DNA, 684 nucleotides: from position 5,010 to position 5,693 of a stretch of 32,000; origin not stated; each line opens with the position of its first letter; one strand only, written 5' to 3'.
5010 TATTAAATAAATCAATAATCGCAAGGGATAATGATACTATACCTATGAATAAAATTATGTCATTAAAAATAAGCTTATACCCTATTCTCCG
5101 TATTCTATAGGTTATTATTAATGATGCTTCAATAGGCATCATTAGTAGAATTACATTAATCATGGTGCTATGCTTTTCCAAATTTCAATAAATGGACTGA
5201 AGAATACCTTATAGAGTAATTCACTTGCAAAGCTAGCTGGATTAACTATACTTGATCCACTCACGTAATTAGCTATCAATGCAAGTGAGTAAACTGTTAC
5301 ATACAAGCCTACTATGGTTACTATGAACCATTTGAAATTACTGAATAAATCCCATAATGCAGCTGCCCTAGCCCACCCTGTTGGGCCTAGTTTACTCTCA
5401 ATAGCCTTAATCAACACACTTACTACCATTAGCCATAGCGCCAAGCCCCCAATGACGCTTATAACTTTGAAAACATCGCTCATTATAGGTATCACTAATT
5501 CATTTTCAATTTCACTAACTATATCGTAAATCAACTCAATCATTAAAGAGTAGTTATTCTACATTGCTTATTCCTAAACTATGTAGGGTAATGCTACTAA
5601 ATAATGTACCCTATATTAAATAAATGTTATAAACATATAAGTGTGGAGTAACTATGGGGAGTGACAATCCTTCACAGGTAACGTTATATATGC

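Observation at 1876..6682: Orphan three-gene membrane module: giant polytopic protein, ATGA-coupled 2-TM partner, divergent soluble helical protein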

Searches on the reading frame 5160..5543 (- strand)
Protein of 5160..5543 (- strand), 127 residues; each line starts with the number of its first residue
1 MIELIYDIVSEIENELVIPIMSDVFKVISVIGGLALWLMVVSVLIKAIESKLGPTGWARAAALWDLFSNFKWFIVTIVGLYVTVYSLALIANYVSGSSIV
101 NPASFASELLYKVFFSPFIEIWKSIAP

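Call 3: search_protein_families(library=pfam, proteins=[window:5160-5543:-], max_evalue=1)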
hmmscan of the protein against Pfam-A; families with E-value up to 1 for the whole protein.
window:5160-5543:- (127 aa): 1 family
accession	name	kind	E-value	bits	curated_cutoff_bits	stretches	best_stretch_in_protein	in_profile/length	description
PF10779.14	XhlA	-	0.15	12.7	34.7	1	65-85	43-63/67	Haemolysin XhlA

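Call 4: search_protein_families(library=ncbifam, proteins=[window:5160-5543:-], max_evalue=1)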
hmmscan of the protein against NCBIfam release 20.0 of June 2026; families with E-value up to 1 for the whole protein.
window:5160-5543:- (127 aa): 0 families

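Call 5: search_protein_families(library=phrogs, proteins=[window:5160-5543:-], max_evalue=1)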
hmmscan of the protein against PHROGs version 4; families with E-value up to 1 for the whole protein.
window:5160-5543:- (127 aa): 2 families
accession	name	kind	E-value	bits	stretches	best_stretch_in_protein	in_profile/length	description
phrog_12129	-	unknown function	0.15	13.3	1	26-52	11-37/79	-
phrog_34829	-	unknown function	0.19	12.9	1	72-94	12-34/59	-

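Call 24: search_solved_structures(query=window:5160-5543:-, max_evalue=10, show_alignments=3)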
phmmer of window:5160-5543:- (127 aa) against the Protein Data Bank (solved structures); distinct sequences matched with E-value up to 10: 1.
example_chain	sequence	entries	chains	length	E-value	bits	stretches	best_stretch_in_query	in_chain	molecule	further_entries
8dft_A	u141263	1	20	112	0.13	16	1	20-117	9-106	Pilin protein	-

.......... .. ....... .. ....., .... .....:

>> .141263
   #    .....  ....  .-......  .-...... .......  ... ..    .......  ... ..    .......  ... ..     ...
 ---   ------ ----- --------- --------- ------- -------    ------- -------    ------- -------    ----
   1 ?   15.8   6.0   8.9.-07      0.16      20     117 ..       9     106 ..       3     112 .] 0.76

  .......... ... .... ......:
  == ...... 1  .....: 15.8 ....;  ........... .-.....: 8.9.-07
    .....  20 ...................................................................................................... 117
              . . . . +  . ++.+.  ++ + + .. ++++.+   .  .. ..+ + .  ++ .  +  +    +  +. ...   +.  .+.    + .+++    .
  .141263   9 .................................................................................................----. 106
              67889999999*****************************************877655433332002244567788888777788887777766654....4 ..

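Call 27: find_homologous_proteins(query=A2, max_evalue=10)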
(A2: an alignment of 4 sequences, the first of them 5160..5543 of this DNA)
Query A2 (4 sequences) (127 aa, profile of the alignment): 10 proteins with E <= 10 among 178 candidates.
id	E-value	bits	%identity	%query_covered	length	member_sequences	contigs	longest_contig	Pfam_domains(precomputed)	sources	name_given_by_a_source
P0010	4.8e-73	261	82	98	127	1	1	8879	-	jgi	-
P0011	1.7e-72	260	98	100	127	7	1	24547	-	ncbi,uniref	ncbi:MAG: hypothetical protein ACP5L1_07725 [Caldivirga sp.]|uniref:hypothetical protein n=1 Tax=Cal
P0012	2.1e-72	259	81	98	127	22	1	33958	-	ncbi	ncbi:MAG: hypothetical protein RXN84_00920 [Caldivirga sp.]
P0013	7.5e-71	254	89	99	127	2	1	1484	-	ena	-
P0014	3.1e-64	233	76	97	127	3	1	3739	-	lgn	-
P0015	3.0e-54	201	67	97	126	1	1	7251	-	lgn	-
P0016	8.1e-51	190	66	88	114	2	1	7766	-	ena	-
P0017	3.5e-49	184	87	68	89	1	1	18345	-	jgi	jgi:heme/copper-type cytochrome/quinol oxidase subunit 2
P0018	8.7e-35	138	81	54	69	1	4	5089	-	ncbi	ncbi:MAG: hypothetical protein RXN82_05555, partial [Caldivirga sp.]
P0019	8.5e-21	93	39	89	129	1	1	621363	-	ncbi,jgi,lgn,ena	-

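Call 28: search_solved_structures(query=A2, max_evalue=10, show_alignments=3)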
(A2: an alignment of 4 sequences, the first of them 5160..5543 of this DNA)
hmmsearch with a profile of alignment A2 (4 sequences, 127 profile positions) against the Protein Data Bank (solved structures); distinct sequences matched with E-value up to 10: 1.
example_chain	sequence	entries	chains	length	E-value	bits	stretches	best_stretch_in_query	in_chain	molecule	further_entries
8dft_A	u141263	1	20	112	0.07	16.7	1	19-117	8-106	Pilin protein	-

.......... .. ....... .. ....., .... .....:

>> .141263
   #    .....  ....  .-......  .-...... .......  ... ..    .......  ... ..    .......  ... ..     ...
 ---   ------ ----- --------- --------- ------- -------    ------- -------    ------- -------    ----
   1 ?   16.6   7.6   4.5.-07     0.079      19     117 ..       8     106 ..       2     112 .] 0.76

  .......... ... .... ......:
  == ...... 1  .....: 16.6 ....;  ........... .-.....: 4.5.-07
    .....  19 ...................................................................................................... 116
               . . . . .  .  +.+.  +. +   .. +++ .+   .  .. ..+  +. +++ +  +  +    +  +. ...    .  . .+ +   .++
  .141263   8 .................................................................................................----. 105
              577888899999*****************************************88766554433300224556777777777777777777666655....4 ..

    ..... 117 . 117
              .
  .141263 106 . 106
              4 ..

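Call 29: find_encoding_contigs(protein=P0019, flank=10000, max_places=3)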
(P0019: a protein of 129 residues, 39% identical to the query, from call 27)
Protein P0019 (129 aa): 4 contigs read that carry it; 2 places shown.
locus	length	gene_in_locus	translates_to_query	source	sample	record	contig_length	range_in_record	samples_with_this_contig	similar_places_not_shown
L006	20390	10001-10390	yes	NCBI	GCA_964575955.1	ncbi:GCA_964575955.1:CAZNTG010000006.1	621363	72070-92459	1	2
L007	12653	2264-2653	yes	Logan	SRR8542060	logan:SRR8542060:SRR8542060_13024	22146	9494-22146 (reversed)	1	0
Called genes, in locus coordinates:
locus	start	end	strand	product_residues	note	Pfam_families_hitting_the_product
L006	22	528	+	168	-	-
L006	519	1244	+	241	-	PF13514:AAA_27 (weak), PF00005:ABC_tran, PF02463:SMC_N, PF13175:AAA_15 (weak), PF13304:AAA_21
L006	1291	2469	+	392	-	PF01458:SUFBD_core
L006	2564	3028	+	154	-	PF00366:Ribosomal_S17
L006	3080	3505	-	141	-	-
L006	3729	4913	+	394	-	PF01895:PhoU (faint), PF02080:TrkA_C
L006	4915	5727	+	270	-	PF12746:GNAT_acetyltran, PF00583:Acetyltransf_1, PF13673:Acetyltransf_10 (weak), PF13508:Acetyltransf_7, PF08445:FR47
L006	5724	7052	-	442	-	PF18195:GatD_N, PF00710:Asparaginase, PF17763:Asparaginase_C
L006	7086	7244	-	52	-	PF04758:Ribosomal_S30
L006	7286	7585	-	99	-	-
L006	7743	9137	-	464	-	PF00437:T2SSE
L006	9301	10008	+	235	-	-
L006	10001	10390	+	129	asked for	-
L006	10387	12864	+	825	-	-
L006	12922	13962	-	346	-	PF08271:Zn_Ribbon_TF, PF00382:TFIIB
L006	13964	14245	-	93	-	-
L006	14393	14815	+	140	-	PF01201:Ribosomal_S8e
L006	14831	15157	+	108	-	PF01922:SRP19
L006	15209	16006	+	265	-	PF13292:DXP_synthase_N, PF00456:Transketolase_N, PF00676:E1_dh (weak)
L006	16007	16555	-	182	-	PF01184:Gpr1_Fun34_YaaH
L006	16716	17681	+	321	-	PF02779:Transket_pyr, PF02780:Transketolase_C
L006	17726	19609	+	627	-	PF00270:DEAD (faint), PF04851:ResIII (faint), PF06733:DEAD_2, PF13307:Helicase_C_2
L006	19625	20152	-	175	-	-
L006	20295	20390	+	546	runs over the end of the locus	PF00571:CBS, PF10335:DUF294_C (weak)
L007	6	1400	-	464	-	PF00437:T2SSE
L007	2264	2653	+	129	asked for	-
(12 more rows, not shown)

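Call 30: find_encoding_contigs(protein=P0015, flank=10000, max_places=2)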
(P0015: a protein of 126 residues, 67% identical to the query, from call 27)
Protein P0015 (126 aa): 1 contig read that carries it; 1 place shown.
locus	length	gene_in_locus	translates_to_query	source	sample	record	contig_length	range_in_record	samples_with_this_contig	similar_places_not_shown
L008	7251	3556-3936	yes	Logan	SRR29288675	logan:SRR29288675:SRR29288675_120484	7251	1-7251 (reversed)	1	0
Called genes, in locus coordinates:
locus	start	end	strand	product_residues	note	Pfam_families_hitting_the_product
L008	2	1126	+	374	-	?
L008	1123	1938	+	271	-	PF14397:ATPgrasp_ST (faint), PF02655:ATP-grasp_3, PF08443:RimK, PF02955:GSH-S_ATP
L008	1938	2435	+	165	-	PF01986:DUF123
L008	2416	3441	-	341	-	-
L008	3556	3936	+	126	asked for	-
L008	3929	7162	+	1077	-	-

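Call 43: search_solved_structures(query=A4, max_evalue=10, show_alignments=3)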
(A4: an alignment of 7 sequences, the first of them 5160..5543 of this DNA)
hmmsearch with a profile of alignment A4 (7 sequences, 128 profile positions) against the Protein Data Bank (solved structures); distinct sequences matched with E-value up to 10: 1.
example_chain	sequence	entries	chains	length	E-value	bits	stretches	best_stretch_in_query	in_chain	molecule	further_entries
8dft_A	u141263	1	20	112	0.019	18.5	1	25-121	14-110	Pilin protein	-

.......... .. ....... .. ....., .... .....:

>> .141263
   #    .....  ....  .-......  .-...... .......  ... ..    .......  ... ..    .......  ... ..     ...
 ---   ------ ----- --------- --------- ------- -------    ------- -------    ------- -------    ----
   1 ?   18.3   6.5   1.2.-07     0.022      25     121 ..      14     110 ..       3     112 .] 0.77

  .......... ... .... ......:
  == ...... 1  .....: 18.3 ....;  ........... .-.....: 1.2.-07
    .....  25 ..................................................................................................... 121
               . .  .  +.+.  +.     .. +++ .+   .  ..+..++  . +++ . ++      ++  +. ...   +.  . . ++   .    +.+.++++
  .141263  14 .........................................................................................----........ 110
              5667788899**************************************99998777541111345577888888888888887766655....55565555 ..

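Call 44: search_solved_structures(query=P0019, max_evalue=10, show_alignments=3)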
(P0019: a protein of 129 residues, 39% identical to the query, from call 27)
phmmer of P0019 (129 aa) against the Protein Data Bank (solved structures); distinct sequences matched with E-value up to 10: 1.
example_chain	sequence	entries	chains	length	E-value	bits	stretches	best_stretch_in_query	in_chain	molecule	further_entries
8dft_A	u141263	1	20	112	0.086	16.4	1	32-117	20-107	Pilin protein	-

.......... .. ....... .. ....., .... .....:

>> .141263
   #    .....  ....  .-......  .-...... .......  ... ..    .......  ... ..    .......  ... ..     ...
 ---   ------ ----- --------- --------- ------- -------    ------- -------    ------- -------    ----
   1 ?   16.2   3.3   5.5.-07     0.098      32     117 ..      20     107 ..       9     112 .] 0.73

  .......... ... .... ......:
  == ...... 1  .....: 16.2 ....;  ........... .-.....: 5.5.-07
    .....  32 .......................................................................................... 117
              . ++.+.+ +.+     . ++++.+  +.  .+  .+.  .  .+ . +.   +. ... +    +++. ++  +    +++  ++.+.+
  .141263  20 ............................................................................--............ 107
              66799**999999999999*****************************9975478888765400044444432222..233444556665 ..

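Call 46: find_related_loci(query=A5, collection=genome_contigs, flank=10000)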
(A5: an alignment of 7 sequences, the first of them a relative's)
Query A5 (129 aa) in genome_contigs; peptide patterns used: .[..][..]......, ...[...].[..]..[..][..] (x = any residue, [..] = any of these).
36 stretches matched a pattern; 5 encode a relative of the query (tblastn E <= 1e-3); 5 distinct loci.
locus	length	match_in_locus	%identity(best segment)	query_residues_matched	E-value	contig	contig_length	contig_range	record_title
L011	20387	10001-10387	100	1-129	1e-81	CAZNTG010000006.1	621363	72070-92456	MAG TPA_asm: uncultured Thermoproteaceae archaeon isolate binchicken_co219_71 genome assembly, contig: k141_1128048, who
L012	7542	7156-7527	42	4-127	2e-27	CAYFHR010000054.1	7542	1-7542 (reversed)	MAG TPA_asm: uncultured Thermoproteaceae archaeon isolate DRP004690_co1_14 genome assembly, contig: NODE_801_length_7542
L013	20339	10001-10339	42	12-122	4e-26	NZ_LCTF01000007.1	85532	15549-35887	Caldivirga sp. MU80 contig_9, whole genome shotgun sequence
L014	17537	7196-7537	40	11-122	5e-25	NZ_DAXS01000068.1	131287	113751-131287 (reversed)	MAG: Caldivirga sp. UBA161 UBA161_contig_393, whole genome shotgun sequence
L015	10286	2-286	47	30-122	6e-23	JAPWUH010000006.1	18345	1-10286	MAG: Caldivirga sp. isolate RSNS23 scaffold_602_c1, whole genome shotgun sequence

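Call 56: predict_structure(alignment_id=A6)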
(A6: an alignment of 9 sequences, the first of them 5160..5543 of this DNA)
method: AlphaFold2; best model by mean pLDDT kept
length: 127 residues; sequences in the alignment: 9
mean_pLDDT: 70.3   pTM: 0.53
mean pLDDT of the five models: 70.3, 68.2, 62.6, 62.5, 59.3
residues with pLDDT >= 90: 0; 70-90: 71; 50-70: 54; < 50: 2
segments of 3 or more residues with pLDDT < 50: none
pLDDT, mean of each block of 10 residues (from residue 1): 55 57 66 74 72 66 75 83 80 74 77 71 60
secondary structure, 60 per line:
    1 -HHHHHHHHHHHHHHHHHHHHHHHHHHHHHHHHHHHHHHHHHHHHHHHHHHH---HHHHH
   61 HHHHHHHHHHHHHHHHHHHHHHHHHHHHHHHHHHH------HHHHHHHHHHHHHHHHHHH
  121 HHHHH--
elements in order: H2-52 H56-95 H102-125

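Call 59: fold_search(model_id=the predicted structure, library=pdb)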
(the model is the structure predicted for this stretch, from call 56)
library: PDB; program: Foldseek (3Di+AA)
matches with E <= 10: 44; with E <= 0.001: 0
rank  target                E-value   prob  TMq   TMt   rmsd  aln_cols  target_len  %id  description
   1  8dft_A                5.1e-02  1.00  0.63  0.69   2.8       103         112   23  Cryo-EM structure of conjugative pili from Pyrobaculum calidifontis (released 2023-03-22)
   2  9hfl_C                2.8e+00  0.16  0.33  0.08  10.3       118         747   11  Cryo-EM structure of the human snRNA export complex comprising CBC-PHAX-CRM1-RanGTP and capped-RNA (released 2025-07-16)
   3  4j2c_C                3.6e+00  0.23  0.41  0.47   7.7       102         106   15  GARP-SNARE Interaction (released 2013-12-25)
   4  3mxz                  3.8e+00  0.38  0.48  0.55   5.3        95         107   12  Crystal Structure of tubulin folding cofactor A from Arabidopsis thaliana (released 2010-09-01)
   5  1h2v_C                4.0e+00  0.20  0.37  0.09   8.7        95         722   13  Structure of the human nuclear cap-binding-complex (CBC) (released 2002-10-17)
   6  7agx_1A               4.0e+00  0.16  0.34  0.23   7.3        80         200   18  Apo-state type 3 secretion system export apparatus complex from Salmonella enterica typhimurium (released 2021-03-17)
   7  6d0y_C                4.8e+00  0.09  0.31  0.09  10.0       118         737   10  X-ray Crystal Structure of PGC-1beta C-terminus bound to the CBP80-CBP20 Cap Binding Complex (released 2018-04-25)
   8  5oob_C                5.3e+00  0.21  0.41  0.09   8.7        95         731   13  COMPLEX OF HUMAN NUCLEAR CAP-BINDING COMPLEX WITH M7GTP AND NELF-E C-TERMINAL PEPTIDE (released 2017-11-15)
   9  7qru_F                5.3e+00  0.18  0.37  0.49  14.0        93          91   26  Structure of Bacillus pseudofirmus Mrp antiporter complex, monomer (released 2022-11-09)
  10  5oob_F                5.6e+00  0.21  0.42  0.10   8.5        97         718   12  COMPLEX OF HUMAN NUCLEAR CAP-BINDING COMPLEX WITH M7GTP AND NELF-E C-TERMINAL PEPTIDE (released 2017-11-15)
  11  1h6k_A                5.6e+00  0.21  0.42  0.09   8.6        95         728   14  nuclear Cap Binding Complex (released 2001-09-13)
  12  8by6_A                5.6e+00  0.11  0.32  0.08   9.3       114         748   11  Structure of the human nuclear cap-binding complex bound to NCBP3(560-620) and cap-analogue m7GpppG (released 2024-01-24)
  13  5wd9                  6.3e+00  0.23  0.36  0.52  10.7        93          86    6  Crystal structure of Legionella pneumophila effector lpg2328 (released 2017-11-29)
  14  1y69_8                6.3e+00  0.14  0.39  0.42   7.9       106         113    9  RRF domain I in complex with the 50S ribosomal subunit from Deinococcus radiodurans (released 2005-03-01)
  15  8pnt_A                6.3e+00  0.09  0.32  0.07  12.1       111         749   14  Structure of the human nuclear cap-binding complex bound to PHAX and m7G-capped RNA (released 2024-01-17)
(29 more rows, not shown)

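Call 60: search_protein_families(library=pfam, proteins=[L006:10387-12864:+, L006:9301-10008:+, L006:7743-9137:-], max_evalue=0.1)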
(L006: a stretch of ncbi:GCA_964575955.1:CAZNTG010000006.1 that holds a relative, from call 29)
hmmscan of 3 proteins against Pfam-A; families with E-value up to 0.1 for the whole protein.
L006:10387-12864:+ (825 aa): 0 families

L006:9301-10008:+ (235 aa): 2 families
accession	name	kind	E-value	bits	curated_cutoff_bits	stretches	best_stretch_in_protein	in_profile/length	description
PF18680.6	SPECT1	-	0.049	13.7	38.4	1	110-201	43-128/180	Plasmodium host cell traversal SPECT1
PF14733.11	ACDC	-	0.076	13.7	22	1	152-210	17-63/91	AP2-coincident C-terminal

L006:7743-9137:- (464 aa): 12 families
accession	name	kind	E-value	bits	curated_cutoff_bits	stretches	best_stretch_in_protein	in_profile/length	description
PF00437.27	T2SSE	-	5.3e-20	71.8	24.9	1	190-379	89-272/370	Type II/IV secretion system protein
PF13476.12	AAA_23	-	0.00014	23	27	1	246-266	22-42/201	AAA domain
PF12775.13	AAA_7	-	0.0049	16.8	25.8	1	231-283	21-73/181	P-loop containing dynein motor region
PF00004.35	AAA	-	0.01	16.7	21.2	1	246-280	1-35/131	ATPase family associated with various cellular activities (AAA)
PF02463.25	SMC_N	-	0.012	15.5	40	1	247-266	28-47/220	RecF/RecN/SMC N terminal domain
PF13671.12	AAA_33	-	0.015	16.1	27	1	246-340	2-92/143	AAA domain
PF00005.33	ABC_tran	-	0.021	15.9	25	1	246-337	14-89/137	ABC transporter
PF13238.12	AAA_18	-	0.027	15.4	29.4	0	246-263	1-18/128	AAA domain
PF14532.12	Sigma54_activ_2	-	0.036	14.8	25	1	241-269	19-47/138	Sigma-54 interaction domain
PF13555.12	AAA_29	-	0.049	13.8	27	0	246-264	25-43/61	P-loop containing region of AAA domain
PF13191.12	AAA_16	-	0.091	13.7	32.6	0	246-264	27-45/167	AAA ATPase domain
PF13479.12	AAA_24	-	0.098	12.9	27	0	243-280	2-31/195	AAA domain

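Call 75: search_protein_families(library=padloc, proteins=[window:5160-5543:-], max_evalue=1)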
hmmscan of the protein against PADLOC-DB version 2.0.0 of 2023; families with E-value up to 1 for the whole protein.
window:5160-5543:- (127 aa): 0 families

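Call 98: find_related_loci(query=A5, collection=viral_contigs, flank=5000)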
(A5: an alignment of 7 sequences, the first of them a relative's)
Query A5 (129 aa) in viral_contigs; peptide patterns used: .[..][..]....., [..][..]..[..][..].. (x = any residue, [..] = any of these).
198 stretches matched a pattern, but none encodes a relative of the query by tblastn (E <= 1e-3).
